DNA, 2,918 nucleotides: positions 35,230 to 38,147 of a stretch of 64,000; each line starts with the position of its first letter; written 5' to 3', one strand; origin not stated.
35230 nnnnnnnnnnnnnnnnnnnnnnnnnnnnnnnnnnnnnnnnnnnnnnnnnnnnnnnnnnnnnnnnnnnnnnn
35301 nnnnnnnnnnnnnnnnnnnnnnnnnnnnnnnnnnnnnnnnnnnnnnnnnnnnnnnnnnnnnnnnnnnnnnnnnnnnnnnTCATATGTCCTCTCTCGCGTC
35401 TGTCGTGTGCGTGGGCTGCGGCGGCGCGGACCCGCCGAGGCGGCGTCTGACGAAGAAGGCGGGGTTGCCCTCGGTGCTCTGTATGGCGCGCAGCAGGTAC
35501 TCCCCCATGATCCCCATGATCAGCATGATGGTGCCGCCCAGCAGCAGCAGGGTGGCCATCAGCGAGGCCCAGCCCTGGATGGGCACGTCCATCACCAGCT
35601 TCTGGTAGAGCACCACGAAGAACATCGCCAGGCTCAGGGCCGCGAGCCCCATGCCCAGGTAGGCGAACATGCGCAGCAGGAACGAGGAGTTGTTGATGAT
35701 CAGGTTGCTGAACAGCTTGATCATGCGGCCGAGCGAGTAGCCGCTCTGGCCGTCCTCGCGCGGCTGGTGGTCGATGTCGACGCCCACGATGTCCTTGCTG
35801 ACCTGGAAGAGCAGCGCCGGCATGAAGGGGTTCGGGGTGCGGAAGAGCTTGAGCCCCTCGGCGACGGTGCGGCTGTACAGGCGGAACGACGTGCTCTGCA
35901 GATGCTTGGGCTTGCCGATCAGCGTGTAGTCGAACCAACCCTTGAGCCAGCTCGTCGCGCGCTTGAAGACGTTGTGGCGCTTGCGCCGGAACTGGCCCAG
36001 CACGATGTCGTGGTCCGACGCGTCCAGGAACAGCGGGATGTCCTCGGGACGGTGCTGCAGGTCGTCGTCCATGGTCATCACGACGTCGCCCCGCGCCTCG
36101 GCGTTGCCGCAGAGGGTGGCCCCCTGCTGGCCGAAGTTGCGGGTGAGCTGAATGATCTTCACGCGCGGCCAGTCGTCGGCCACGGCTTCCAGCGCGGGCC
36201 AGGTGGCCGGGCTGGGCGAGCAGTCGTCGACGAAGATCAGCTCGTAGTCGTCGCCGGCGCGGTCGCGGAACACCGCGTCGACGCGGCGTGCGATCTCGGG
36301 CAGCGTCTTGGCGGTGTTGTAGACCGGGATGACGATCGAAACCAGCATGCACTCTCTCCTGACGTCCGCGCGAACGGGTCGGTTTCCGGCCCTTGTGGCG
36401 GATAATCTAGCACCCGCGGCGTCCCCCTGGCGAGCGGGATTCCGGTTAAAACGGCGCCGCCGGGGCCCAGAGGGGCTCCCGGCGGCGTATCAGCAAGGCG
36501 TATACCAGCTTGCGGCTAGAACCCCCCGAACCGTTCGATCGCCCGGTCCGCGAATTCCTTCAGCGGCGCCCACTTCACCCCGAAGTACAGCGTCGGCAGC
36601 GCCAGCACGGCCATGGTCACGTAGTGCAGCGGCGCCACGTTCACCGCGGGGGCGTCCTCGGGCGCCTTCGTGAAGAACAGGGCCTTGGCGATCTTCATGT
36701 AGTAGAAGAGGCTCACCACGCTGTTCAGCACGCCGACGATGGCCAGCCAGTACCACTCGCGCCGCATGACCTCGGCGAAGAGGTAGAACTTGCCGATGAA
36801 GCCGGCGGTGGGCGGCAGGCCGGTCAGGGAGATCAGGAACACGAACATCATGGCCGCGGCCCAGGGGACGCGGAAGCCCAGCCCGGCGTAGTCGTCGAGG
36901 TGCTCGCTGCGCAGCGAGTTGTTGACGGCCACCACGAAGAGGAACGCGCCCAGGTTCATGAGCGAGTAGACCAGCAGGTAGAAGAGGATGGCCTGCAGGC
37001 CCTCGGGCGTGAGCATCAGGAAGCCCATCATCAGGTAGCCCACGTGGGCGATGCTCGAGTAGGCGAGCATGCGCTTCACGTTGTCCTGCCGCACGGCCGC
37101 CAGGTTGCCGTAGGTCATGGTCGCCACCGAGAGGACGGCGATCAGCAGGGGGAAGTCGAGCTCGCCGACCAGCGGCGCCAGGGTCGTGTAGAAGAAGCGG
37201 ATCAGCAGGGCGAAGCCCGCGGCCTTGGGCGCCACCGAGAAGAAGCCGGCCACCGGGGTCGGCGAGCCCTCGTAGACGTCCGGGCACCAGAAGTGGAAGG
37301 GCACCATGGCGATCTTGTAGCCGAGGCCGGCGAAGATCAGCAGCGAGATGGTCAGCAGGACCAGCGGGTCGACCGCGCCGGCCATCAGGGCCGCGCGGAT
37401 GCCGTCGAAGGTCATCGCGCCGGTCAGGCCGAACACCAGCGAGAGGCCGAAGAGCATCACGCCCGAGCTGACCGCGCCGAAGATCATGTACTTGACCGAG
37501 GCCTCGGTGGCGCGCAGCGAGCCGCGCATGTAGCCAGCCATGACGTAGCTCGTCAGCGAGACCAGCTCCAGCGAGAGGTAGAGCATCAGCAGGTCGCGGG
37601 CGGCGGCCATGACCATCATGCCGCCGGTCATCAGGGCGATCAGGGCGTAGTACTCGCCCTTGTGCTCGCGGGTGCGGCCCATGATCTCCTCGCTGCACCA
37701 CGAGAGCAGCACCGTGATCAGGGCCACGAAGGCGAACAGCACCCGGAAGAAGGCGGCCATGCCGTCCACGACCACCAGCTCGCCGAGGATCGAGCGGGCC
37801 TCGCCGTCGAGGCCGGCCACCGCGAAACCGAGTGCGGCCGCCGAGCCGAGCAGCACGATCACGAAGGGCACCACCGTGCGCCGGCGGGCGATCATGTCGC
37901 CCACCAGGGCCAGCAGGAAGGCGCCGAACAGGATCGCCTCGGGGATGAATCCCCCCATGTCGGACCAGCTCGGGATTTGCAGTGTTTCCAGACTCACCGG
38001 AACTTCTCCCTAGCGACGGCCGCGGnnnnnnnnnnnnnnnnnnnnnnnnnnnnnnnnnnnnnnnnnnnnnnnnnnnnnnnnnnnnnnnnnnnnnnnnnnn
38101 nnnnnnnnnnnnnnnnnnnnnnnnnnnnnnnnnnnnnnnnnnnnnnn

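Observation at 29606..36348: An Arn-like undecaprenyl-phosphate amino-sugar modification cluster with non-canonical composition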

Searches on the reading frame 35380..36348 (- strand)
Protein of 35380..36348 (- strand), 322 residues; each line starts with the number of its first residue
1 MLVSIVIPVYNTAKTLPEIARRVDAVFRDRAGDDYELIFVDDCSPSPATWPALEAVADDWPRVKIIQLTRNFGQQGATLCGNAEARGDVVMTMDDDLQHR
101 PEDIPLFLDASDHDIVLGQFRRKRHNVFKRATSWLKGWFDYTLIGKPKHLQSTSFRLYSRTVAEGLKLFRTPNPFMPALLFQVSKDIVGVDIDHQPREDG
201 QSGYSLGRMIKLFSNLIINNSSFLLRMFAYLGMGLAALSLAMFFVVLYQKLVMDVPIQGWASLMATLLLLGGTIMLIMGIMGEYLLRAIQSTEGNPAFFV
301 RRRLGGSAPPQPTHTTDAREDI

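Call 6: search_protein_families(library=pfam, proteins=[window:35380-36348:-], max_evalue=0.01)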
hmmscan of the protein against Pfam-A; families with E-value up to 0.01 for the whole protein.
window:35380-36348:- (322 aa): 1 family
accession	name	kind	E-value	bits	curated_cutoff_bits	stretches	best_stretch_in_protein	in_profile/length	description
PF00535.33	Glycos_transf_2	-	2.1e-28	99.8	23.3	1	4-162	1-163/168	Glycosyl transferase family 2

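Call 7: search_protein_families(library=ncbifam, proteins=[window:35380-36348:-], max_evalue=0.001)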
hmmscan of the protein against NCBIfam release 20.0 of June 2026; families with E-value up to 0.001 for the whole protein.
window:35380-36348:- (322 aa): 14 families
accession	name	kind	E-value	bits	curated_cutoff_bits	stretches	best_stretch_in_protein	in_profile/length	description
NF007986.1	PRK10714.1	equivalog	1.1e-41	142.9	529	1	3-303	8-311/316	undecaprenyl-phosphate 4-deoxy-4-formamido-L-arabinose transferase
NF047588.1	GlcsyltransPgfSStrep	equivalog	2.2e-35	122.3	500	1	1-300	1-302/308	glycosyltransferase PgfS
NF041875.1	EPS_EpsD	equivalog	1.1e-09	38.2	370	1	3-122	1-118/325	exopolysaccharide biosynthesis glycosyltransferase EpsD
NF047683.1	TeichurnBiosyTuaG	equivalog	2.7e-08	33.8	400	1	2-104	7-104/252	teichuronic acid biosynthesis protein TuaG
TIGR03965.1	mycofact_glyco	equivalog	2.8e-08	33.1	280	1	3-101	76-169/467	mycofactocin biosynthesis glycosyltransferase MftF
TIGR03937.1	PgaC_IcaA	equivalog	9.7e-08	31.4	422.3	1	2-96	46-135/407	poly-beta-1,6-N-acetyl-D-glucosamine synthase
NF007453.0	PRK10018.1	equivalog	2.3e-06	27.5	382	1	2-111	7-111/280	colanic acid biosynthesis glycosyltransferase WcaA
TIGR04017.1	WcaA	equivalog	3e-06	27.1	495.75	1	2-111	6-110/279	colanic acid biosynthesis glycosyltransferase WcaA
NF007482.0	PRK10073.1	equivalog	2.9e-05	23.3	423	1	2-102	7-101/334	glycosyltransferase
NF010496.0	PRK13915.1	equivalog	0.00014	21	262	1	3-99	33-129/307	glucosyl-3-phosphoglycerate synthase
NF053739.1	GlytfEpsEBac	equivalog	0.00027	20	450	1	3-118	3-117/265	glycosyltransferase EpsE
TIGR04283.1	glyco_like_mftF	equivalog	0.00029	20.5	182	1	3-95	1-81/221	TIGR04283 family arsenosugar biosynthesis glycosyltransferase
TIGR04242.1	nodulat_NodC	equivalog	0.00038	19.5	550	1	3-102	50-147/395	chitooligosaccharide synthase NodC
NF058614.1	PPMAGASynPpgS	equivalog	0.00058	19.3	370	1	4-124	3-118/226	polyprenyl-phospho-N-acetylgalactosaminyl synthase PpgS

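Call 38: search_solved_structures(query=window:35380-36348:-, max_evalue=0.00001)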
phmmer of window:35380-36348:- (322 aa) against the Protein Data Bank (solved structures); distinct sequences matched with E-value up to 0.00001: 7.
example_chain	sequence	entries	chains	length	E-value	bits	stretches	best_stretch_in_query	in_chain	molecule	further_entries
9hwj_A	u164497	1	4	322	1.4e-37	132.7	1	3-304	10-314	Undecaprenyl-phosphate 4-deoxy-4-formamido-L-arabinose transferase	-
9bhc_C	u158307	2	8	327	1.5e-35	126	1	3-305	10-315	Undecaprenyl-phosphate 4-deoxy-4-formamido-L-arabinose transferase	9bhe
8vxh_A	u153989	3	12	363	2.2e-35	125.5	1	3-305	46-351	Undecaprenyl-phosphate 4-deoxy-4-formamido-L-arabinose transferase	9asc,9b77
5ekp_C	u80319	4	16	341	1.9e-30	109.3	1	3-301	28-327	Uncharacterized glycosyltransferase sll0501 | Glycosyltransferase sll0501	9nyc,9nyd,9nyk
9nye_A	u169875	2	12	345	2e-30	109.2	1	3-301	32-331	Glycosyltransferase sll0501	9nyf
5eke_A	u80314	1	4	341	2.6e-30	108.8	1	3-301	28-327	Uncharacterized glycosyltransferase sll0501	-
5mlz_A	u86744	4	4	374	2.8e-17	66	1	1-119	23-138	Dolichol monophosphate mannose synthase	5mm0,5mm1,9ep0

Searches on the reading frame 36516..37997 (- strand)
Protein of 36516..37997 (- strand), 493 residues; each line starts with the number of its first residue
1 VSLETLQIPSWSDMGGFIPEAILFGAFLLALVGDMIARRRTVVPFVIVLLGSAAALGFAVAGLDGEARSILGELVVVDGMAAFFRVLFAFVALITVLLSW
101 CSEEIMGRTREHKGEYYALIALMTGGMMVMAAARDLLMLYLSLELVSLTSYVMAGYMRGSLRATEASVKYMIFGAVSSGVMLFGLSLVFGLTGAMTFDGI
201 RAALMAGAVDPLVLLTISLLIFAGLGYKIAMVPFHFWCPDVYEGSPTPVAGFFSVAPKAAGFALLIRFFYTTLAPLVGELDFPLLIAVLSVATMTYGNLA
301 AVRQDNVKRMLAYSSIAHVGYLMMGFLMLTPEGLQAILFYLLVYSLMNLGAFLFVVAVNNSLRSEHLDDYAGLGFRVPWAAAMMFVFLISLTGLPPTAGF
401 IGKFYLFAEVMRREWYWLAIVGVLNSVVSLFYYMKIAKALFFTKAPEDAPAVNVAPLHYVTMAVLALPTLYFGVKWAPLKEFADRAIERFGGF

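Call 6: search_protein_families(library=pfam, proteins=[window:36516-37997:-], max_evalue=0.01)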
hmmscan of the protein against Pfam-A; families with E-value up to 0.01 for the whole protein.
window:36516-37997:- (493 aa): 1 family
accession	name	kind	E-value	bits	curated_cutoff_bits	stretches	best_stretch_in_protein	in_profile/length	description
PF00361.26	Proton_antipo_M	-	1.1e-75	255.1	21.5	1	133-428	1-293/294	NADH:quinone oxidoreductase/Mrp antiporter, TM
